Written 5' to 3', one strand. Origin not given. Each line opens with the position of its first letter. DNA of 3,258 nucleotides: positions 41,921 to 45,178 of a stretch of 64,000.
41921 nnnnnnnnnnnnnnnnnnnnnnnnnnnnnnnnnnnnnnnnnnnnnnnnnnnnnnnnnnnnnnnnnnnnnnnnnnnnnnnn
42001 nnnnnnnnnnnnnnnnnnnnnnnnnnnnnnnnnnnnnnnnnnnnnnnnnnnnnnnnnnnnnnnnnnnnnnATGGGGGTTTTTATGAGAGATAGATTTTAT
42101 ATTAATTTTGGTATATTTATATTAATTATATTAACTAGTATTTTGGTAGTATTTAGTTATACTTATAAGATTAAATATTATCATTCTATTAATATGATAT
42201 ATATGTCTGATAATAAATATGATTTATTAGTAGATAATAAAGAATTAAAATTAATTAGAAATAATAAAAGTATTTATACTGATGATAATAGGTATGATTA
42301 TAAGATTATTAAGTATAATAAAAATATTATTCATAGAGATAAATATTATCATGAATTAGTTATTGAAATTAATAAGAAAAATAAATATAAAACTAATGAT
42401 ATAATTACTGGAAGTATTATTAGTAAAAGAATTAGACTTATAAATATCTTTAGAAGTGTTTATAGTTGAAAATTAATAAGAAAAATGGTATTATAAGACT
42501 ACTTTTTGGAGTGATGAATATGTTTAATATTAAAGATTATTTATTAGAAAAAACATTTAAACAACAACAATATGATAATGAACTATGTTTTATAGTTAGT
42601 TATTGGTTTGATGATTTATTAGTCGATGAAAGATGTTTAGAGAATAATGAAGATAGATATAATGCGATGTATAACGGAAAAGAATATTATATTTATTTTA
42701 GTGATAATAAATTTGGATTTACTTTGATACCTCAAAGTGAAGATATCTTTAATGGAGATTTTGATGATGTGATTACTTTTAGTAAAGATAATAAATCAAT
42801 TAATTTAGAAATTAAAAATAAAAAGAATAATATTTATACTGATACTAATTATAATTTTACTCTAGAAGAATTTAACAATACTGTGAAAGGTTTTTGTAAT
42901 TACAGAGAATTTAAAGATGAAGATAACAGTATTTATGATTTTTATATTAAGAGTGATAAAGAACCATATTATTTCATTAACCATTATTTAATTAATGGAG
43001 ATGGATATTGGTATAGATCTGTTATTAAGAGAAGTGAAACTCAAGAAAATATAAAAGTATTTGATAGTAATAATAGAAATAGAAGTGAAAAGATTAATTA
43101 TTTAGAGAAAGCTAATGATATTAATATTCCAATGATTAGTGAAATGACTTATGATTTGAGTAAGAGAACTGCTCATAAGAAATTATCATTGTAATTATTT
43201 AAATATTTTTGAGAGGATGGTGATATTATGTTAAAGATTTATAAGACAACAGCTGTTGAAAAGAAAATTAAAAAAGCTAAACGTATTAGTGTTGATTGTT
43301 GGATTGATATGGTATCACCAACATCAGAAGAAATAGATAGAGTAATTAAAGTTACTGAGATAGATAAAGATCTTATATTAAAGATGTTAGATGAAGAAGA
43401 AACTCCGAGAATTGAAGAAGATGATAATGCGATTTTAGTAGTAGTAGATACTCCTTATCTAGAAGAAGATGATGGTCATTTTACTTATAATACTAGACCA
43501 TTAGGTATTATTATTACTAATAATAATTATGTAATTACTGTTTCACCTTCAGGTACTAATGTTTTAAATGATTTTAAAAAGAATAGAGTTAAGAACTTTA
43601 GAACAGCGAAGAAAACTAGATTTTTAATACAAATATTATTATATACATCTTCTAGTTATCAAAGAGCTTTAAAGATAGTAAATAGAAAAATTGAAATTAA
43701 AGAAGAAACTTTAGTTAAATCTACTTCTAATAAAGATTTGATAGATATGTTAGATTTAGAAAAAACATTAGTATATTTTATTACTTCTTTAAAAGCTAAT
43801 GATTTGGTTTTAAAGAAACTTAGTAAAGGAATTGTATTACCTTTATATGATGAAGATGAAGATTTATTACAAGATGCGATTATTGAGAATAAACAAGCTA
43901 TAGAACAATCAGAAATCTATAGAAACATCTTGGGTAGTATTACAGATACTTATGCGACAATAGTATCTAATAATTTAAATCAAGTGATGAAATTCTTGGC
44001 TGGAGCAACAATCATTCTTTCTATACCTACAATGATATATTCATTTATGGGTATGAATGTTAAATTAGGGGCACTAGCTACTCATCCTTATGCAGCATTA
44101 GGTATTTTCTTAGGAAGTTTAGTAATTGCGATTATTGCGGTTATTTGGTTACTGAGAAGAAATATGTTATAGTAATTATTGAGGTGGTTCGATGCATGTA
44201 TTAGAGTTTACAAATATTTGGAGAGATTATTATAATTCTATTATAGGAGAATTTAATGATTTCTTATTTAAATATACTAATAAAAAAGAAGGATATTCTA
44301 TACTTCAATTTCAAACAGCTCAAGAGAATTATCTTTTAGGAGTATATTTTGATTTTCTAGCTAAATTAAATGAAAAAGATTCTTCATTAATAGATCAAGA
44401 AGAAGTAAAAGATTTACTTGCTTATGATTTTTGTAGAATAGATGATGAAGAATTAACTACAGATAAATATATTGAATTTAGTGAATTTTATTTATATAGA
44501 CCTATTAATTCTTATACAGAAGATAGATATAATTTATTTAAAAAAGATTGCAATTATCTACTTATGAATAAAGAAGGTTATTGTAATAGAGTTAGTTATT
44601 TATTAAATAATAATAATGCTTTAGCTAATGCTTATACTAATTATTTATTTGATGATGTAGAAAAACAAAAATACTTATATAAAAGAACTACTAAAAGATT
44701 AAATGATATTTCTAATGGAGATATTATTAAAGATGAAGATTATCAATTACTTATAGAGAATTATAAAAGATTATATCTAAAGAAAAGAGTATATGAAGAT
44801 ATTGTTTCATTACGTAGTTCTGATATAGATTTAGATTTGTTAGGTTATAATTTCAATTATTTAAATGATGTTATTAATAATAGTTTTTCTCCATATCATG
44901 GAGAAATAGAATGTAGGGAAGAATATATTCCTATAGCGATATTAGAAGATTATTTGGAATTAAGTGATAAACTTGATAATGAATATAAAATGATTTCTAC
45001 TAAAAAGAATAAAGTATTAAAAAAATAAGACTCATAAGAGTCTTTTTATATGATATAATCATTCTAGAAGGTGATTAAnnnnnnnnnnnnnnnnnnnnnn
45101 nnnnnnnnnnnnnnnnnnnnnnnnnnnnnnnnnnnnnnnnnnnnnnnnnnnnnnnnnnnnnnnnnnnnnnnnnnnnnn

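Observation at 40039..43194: Extremely AT-rich island carrying a C39-peptidase ABC exporter with no adjacent substrate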

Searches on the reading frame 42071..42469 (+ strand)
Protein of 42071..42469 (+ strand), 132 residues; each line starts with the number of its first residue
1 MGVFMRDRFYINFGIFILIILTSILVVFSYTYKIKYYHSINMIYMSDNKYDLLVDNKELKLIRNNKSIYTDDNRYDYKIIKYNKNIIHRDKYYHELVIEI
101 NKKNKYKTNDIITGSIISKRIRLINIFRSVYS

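Call 4: search_protein_families(library=pfam, proteins=[window:42071-42469:+], max_evalue=0.1)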
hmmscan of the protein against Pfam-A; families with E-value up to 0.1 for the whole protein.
window:42071-42469:+ (132 aa): 0 families

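Call 5: search_protein_families(library=ncbifam, proteins=[window:42071-42469:+], max_evalue=0.1)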
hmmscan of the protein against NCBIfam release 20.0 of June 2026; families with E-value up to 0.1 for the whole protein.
window:42071-42469:+ (132 aa): 1 family
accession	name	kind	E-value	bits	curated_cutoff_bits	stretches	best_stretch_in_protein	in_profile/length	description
NF045999.1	MAG1140_fam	equivalog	2.4e-06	27.7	35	1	8-127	6-124/126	MAG1140 family protein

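Call 21: find_homologous_proteins(query=window:42071-42469:+, max_evalue=0.001)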
Query window:42071-42469:+ (132 aa): 10 proteins with E <= 0.001 among 31 candidates.
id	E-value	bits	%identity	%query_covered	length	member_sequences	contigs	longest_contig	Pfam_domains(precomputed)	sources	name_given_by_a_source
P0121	2.7e-71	255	100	97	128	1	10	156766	-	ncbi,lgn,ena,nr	ncbi:MAG: hypothetical protein IJL76_01320 [Bacilli bacterium]|nr:hypothetical protein [Bacilli bact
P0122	4.5e-55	203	79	98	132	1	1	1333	-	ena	-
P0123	2.1e-53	198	75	100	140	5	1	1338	-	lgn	-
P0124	1.3e-42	163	68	100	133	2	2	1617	-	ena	-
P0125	7.0e-36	141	64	97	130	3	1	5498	-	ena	-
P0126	2.1e-29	120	52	100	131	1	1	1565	-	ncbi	-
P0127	3.3e-29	119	51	100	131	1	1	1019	-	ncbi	-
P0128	7.5e-29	118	53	97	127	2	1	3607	-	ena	-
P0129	7.8e-29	118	53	97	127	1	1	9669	-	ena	-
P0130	6.3e-28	115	52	97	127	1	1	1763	-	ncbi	-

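Call 29: predict_structure(alignment_id=A1)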
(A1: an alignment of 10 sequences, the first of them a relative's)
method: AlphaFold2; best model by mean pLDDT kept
length: 128 residues; sequences in the alignment: 10
mean_pLDDT: 51.1   pTM: 0.32
mean pLDDT of the five models: 51.1, 48.3, 48.0, 47.9, 47.1
residues with pLDDT >= 90: 8; 70-90: 13; 50-70: 36; < 50: 71
segments of 3 or more residues with pLDDT < 50: 28-63, 65-69, 100-128
pLDDT, mean of each block of 10 residues (from residue 1): 84 89 60 33 37 36 49 59 52 57 44 32 28
secondary structure, 60 per line:
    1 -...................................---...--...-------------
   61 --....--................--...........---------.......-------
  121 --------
elements in order: H2-36 E40-42 E45-47 E63-66 E69-84 E87-97 E107-113
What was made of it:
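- Tried and rejected: AF2 of the accessory with the 10-sequence alignment failed (pLDDT 51, call 29).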

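Call 30: search_protein_representatives(alignment_id=A1)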
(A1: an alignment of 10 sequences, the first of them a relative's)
Query: 10 sequences, 132 profile positions. Proteins with E-value up to 0.001 (for the whole library): 161; up to 1e-10: 24; up to 1e-30: 3. The best 150 are listed.
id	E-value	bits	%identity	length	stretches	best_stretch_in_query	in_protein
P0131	2.5e-53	195.9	-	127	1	5-132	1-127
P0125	4.3e-50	185.4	-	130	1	5-132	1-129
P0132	7.0e-45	168.6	-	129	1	5-131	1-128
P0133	2.4e-21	92.5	-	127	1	5-131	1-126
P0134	7.7e-21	90.8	-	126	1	5-131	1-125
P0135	7.8e-16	74.6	-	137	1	12-131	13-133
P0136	4.5e-15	72.1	-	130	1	14-131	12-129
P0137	9.2e-15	71.1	-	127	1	5-130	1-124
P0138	1.4e-14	70.5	-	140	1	7-131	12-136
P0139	1.9e-14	70.1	-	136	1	7-131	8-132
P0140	3.4e-13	66.1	-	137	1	11-130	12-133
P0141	6.2e-13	65.2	-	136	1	9-131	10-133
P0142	6.3e-13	65.2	-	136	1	9-131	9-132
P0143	7.0e-13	65.1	-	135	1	7-131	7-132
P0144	1.3e-12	64.2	-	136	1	10-130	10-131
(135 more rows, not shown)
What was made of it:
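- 42083..42469 (+): Accessory protein, 128 aa (alternative start at 42071 gives 132 aa). It has an N-terminal TM helix followed by a ~100-aa six-strand β-domain, and its gene overlaps the exporter's stop codon. The family has 161 representatives, nearly all 125-145 aa (call 30).
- On HlyD / membrane-fusion protein accessory: The family is 125-145 aa long (call 30).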

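Call 42: search_protein_families(library=ncbifam, alignment_id=A3, max_evalue=0.01)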
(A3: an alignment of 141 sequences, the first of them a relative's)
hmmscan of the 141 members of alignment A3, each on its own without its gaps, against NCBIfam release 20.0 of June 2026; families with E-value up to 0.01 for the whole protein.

A. member 1, P0121 (128 aa): 1 family
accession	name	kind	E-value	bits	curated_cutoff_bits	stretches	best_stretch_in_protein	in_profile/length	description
NF045999.1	MAG1140_fam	equivalog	2.1e-06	27.9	35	1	5-123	7-124/126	MAG1140 family protein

B. families by the number of members that match (of 141 scanned): 23 families
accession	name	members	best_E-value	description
NF045999.1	MAG1140_fam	40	1.7e-07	MAG1140 family protein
NF033688.1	MG406_fam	4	0.0036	MG406 family protein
NF033863.1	immun_TipC_fam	3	0.002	TipC family immunity protein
TIGR01567.1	S_layer_rel_Mac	1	0.00025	S-layer family duplication domain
NF033090.1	HK_VanS_B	1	0.00031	vancomycin resistance histidine kinase VanS-B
NF045963.1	MAG3240_fam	1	0.0005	MAG3240 family lipoprotein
NF006459.0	PRK08841.1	1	0.0017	aspartate kinase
TIGR01654.1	bact_immun_7tm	1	0.0022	bacteriocin-associated integral membrane protein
TIGR02804.1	ExbD_2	1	0.0023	TonB system transport protein ExbD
TIGR02726.1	phenyl_P_delta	1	0.0025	phenylphosphate carboxylase subunit delta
NF003425.0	PRK04897.1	1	0.0027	zinc metalloprotease HtpX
TIGR00427.1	TIGR00427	1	0.0042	NAAT family transporter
NF007372.0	PRK09874.1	1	0.0042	multidrug efflux MFS transporter MdtG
NF011649.1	PRK15067.1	1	0.0044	ethanolamine ammonia-lyase subunit EutB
NF040734.1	CC-COOH_SaoC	1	0.0046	Cys-Cys-COOH (seleno)protein SaoC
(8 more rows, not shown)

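Call 44: search_protein_families(library=padloc, proteins=[window:42083-42469:+], max_evalue=0.1)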
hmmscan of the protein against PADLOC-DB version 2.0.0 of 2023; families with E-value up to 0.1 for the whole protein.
window:42083-42469:+ (128 aa): 0 families

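Call 45: search_protein_families(library=phrogs, proteins=[window:42083-42469:+], max_evalue=0.1)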
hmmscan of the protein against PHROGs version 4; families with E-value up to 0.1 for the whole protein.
window:42083-42469:+ (128 aa): 0 families
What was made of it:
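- No integrase or other mobile-element hit was found (calls 4, 44, 45).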

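Call 47: predict_structure(alignment_id=A3)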
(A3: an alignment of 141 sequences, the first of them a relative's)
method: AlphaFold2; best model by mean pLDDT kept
length: 128 residues; sequences in the alignment: 141
mean_pLDDT: 93.0   pTM: 0.71
mean pLDDT of the five models: 93.0, 92.4, 92.4, 92.4, 88.9
residues with pLDDT >= 90: 105; 70-90: 22; 50-70: 1; < 50: 0
segments of 3 or more residues with pLDDT < 50: none
pLDDT, mean of each block of 10 residues (from residue 1): 87 97 94 95 95 94 94 95 90 91 93 93 87
secondary structure, 60 per line:
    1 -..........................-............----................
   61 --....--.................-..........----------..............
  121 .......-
elements in order: H2-27 E29-40 E45-51 H52-60 E63-66 E69-85 E87-96 E107-118 H119-127
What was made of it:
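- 42083..42469 (+): The AF2 model has pLDDT 93 (call 47).
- On HlyD / membrane-fusion protein accessory: The AF2 model contains only a TM helix, six strands and two short helices (call 47).
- Closest known: HlyD / ComB / LcnD-type accessory. Different: The model has no coiled-coil hairpin or lipoyl domain (call 47).
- Tried and rejected: The 141-sequence alignment was needed (pLDDT 93, call 47).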

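Call 49: fold_search(model_id=the predicted structure, library=pdb)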
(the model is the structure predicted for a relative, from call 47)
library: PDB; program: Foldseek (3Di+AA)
matches with E <= 10: 409; with E <= 0.001: 0
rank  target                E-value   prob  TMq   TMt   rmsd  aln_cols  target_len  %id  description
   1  8zis_D                1.7e-01  0.96  0.41  0.12   4.8       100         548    6  HerA Hexamer (released 2025-03-12)
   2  8zis_C                2.2e-01  0.90  0.41  0.12   9.0       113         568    5  HerA Hexamer (released 2025-03-12)
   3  3op1_B                3.0e-01  0.69  0.33  0.16  11.3       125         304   10  Crystal Structure of Macrolide-efflux Protein SP_1110 from Streptococcus pneumoniae (released 2010-09-29)
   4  2ptf_A                3.4e-01  0.54  0.33  0.22  10.7       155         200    7  Crystal structure of protein MTH_863 from Methanobacterium thermoautotrophicum bound to FMN (released 2007-05-15)
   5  4b96                  3.5e-01  0.08  0.15  0.13  15.2       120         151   12  Family 3b carbohydrate-binding module from the biomass sensoring system of Clostridium clariflavum (released 2013-09-18)
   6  8xau_E                3.7e-01  0.82  0.35  0.10   6.3        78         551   15  Cryo-EM structure of HerA (released 2024-06-05)
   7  9c1n_R                3.9e-01  0.75  0.35  0.10   7.5        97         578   11  HerA-DUF4297 assembly 2 (released 2025-06-04)
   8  8zis_B                4.2e-01  0.77  0.39  0.11   7.0       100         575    6  HerA Hexamer (released 2025-03-12)
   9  8wfd_F                5.5e-01  0.57  0.34  0.10   5.2       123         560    7  The cryo-EM structure of TdpAB in complex with AMPPNP and DNA (released 2025-01-22)
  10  1n06_A                5.5e-01  0.35  0.34  0.30  13.8       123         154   10  Crystal Structure of Schizosaccharomyces pombe Riboflavin Kinase Reveals a Novel ATP and Riboflavin Binding Fold (released 2003-02-25)
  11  6l7x                  5.5e-01  0.09  0.18  0.12  17.5       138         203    6  Crystal structure of Cet1 from Trypanosoma cruzi in complex with #951 ligand (released 2020-06-03)
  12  5xu0_B                5.8e-01  0.82  0.38  0.23   4.3        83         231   10  Structure of the membrane fusion protein Spr0693 from Streptococcus pneumoniae R6 (released 2018-01-24)
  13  4kkt_B                6.1e-01  0.84  0.40  0.22   4.3        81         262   14  Crystal Structure of BesA (P21 form) (released 2013-07-10)
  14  4kku_A                6.1e-01  0.77  0.38  0.21   4.6        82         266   15  Structure of BesA (Selenomethinone derivative - P212121) (released 2013-07-10)
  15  6ta5_E                6.4e-01  0.63  0.35  0.16   5.2        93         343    8  OprM-MexA complex from the MexAB-OprM Pseudomonas aeruginosa whole assembly reconstituted in nanodiscs (released 2020-09-16)
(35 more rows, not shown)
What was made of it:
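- On HlyD / membrane-fusion protein accessory: Foldseek hits recur to the barrel-containing MFPs 5XU0, 4KKT, 6TA5, 2F1M, 3LNN and 8ZAL, but with E 0.6-1.5 and TM-score ≤ 0.40 (call 49).
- Closest known: HlyD / ComB / LcnD-type accessory. Same: Foldseek gives weak hits to the β-barrel domain of Spr0693, BesA, MexA, AcrA, ZneB, EmrA and MacA (TM-score 0.34-0.40 normalised on the whole query, rmsd 3.4-4.6 Å over about 80 columns) (call 49).
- The predicted six-strand β-domain weakly resembles the membrane-proximal barrel of transporter adaptors (call 49).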

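Call 50: search_solved_structures(query=A3, max_evalue=10)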
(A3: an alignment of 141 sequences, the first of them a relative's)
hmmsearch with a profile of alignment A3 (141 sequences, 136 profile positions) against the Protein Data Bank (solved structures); distinct sequences matched with E-value up to 10: 7.
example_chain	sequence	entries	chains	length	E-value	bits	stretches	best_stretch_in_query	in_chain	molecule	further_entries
4ybq_A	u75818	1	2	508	0.027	17.6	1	12-64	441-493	Solute carrier family 2, facilitated glucose transporter member 5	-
6r3r_A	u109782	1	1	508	0.51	13.4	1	47-112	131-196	Glycoside hydrolase family 32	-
6r3u_A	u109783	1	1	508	0.51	13.4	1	47-112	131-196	Glycoside hydrolase family 32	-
7znr_A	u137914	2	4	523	0.54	13.3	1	47-112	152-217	Sucrose-6-phosphate hydrolase | Glycoside hydrolase family 32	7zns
8a9y_E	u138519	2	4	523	0.54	13.3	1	47-112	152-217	Glycoside hydrolase family 32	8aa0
8aa2_E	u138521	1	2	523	0.54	13.3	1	47-112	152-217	Glycoside hydrolase family 32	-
9e7c_A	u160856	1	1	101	1.2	12.2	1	82-131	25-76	Protein TFG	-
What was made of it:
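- On HlyD / membrane-fusion protein accessory: No PDB sequence hit (call 50).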

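Call 51: search_protein_families(library=pfam, alignment_id=A3, max_evalue=0.05)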
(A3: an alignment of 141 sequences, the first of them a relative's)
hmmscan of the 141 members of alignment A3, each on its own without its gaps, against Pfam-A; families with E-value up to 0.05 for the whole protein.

A. member 1, P0121 (128 aa): 0 families

B. families by the number of members that match (of 141 scanned): 53 families (the first 25 are shown)
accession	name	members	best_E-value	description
PF21085.3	CusS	3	0.0033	CusS sensor domain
PF04410.20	Gar1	3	0.0084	Gar1/Naf1 RNA binding region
PF01789.22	PsbP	2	0.0016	PsbP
PF12698.13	ABC2_membrane_3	2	0.0034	ABC-2 family transporter protein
PF04549.19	CD47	2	0.0034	CD47 transmembrane region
PF08045.16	CDC14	1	0.0009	Cell division control protein 14, SIN component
PF11458.13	Mistic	1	0.0011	Membrane-integrating protein Mistic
PF00924.24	MS_channel_2nd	1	0.0023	Mechanosensitive ion channel, beta-domain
PF09874.14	DUF2101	1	0.0026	Predicted membrane protein (DUF2101)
PF20377.3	DUF6672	1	0.003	Family of unknown function (DUF6672)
PF01914.23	MarC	1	0.004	MarC family integral membrane protein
PF06703.16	SPC25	1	0.005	Microsomal signal peptidase 25 kDa subunit (SPC25)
PF00901.23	Orbi_VP5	1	0.0053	Orbivirus outer capsid protein VP5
PF02889.21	Sec63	1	0.0054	Sec63 Brl domain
PF24200.1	DUF7425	1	0.0072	Domain of unknown function (DUF7425)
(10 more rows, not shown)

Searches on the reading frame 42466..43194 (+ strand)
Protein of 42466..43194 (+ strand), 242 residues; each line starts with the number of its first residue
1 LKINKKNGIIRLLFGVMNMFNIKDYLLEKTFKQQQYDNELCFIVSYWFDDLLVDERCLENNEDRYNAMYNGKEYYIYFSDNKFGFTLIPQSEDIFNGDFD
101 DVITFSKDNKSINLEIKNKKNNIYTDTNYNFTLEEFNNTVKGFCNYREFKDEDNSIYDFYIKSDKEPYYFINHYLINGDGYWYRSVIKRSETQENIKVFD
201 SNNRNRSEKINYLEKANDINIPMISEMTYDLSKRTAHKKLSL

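Call 4: search_protein_families(library=pfam, proteins=[window:42466-43194:+], max_evalue=0.1)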
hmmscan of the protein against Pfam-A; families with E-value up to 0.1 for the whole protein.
window:42466-43194:+ (242 aa): 0 families

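Call 5: search_protein_families(library=ncbifam, proteins=[window:42466-43194:+], max_evalue=0.1)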
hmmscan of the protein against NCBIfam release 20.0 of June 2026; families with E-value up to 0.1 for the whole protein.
window:42466-43194:+ (242 aa): 1 family
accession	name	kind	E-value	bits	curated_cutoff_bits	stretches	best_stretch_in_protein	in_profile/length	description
NF047400.1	MazE_PemI_antitoxin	equivalog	0.0081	16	50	1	68-99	19-49/68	type II toxin-antitoxin system PemI/MazE family antitoxin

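Call 44: search_protein_families(library=padloc, proteins=[window:42466-43194:+], max_evalue=0.1)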
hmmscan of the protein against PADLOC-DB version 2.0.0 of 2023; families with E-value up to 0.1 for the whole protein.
window:42466-43194:+ (242 aa): 0 families

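Call 45: search_protein_families(library=phrogs, proteins=[window:42466-43194:+], max_evalue=0.1)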
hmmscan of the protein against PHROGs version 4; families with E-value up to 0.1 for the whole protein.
window:42466-43194:+ (242 aa): 0 families

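Call 46: find_homologous_proteins(query=window:42466-43194:+, max_evalue=0.001)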
Query window:42466-43194:+ (242 aa): 6 proteins with E <= 0.001 among 237 candidates.
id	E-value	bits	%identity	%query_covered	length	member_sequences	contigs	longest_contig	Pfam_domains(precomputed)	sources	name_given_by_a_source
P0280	2.1e-108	379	100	72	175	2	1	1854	-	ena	-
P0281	2.0e-80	288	62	90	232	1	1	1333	-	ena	-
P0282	1.8e-74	268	58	92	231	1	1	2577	-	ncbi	-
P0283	5.2e-59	218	50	91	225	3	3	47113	-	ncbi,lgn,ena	-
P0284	2.5e-47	180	49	76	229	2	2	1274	-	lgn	-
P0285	1.8e-39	154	42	91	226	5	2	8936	-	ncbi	-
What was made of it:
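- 42520..43194 (+): Unknown 224-aa protein (the ORF opens at 42466). It is the first gene of the block inserted between the accessory and the peptides, and is found only in the closest relatives. Six homologues at 42-62% identity, 225-232 aa (call 46).
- The third ORF (224 aa) really is restricted to close relatives (call 46).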

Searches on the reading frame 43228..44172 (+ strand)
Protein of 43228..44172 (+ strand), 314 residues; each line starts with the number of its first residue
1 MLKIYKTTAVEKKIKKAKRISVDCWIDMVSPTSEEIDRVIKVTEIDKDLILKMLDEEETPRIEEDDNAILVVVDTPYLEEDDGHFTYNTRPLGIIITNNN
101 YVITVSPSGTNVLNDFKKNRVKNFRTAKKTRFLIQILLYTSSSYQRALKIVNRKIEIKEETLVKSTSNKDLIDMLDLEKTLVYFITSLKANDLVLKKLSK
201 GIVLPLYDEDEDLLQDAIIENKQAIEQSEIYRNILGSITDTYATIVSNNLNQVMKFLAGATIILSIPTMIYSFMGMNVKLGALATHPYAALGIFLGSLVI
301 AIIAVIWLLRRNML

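Call 4: search_protein_families(library=pfam, proteins=[window:43228-44172:+], max_evalue=0.1)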
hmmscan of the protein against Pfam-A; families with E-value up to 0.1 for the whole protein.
window:43228-44172:+ (314 aa): 3 families
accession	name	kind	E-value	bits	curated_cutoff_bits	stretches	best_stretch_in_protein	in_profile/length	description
PF01544.23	CorA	-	9.1e-46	156.9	27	1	24-311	5-292/292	CorA-like Mg2+ transporter protein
PF15121.11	TMEM71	-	0.025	14.7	27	1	98-145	85-129/152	TMEM71 protein family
PF21298.3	TopBP1_BRCT0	-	0.038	14.8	27.5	0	42-72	22-52/96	TopBP1, BRCT0 domain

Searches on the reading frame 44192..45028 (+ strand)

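Call 4: search_protein_families(library=pfam, proteins=[window:44192-45028:+], max_evalue=0.1)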
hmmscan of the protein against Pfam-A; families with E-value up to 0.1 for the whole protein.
window:44192-45028:+ (278 aa): 1 family
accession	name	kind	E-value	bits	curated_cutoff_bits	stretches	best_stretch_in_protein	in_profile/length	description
PF21430.3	DTP-pb9_B-dom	-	0.031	14.8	27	1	25-59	40-74/85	Distal tail protein pb9, B domain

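Call 44: search_protein_families(library=padloc, proteins=[window:44192-45028:+], max_evalue=0.1)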
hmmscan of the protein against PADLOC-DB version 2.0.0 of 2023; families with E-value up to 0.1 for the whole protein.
window:44192-45028:+ (278 aa): 0 families

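Call 45: search_protein_families(library=phrogs, proteins=[window:44192-45028:+], max_evalue=0.1)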
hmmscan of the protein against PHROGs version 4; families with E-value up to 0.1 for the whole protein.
window:44192-45028:+ (278 aa): 0 families
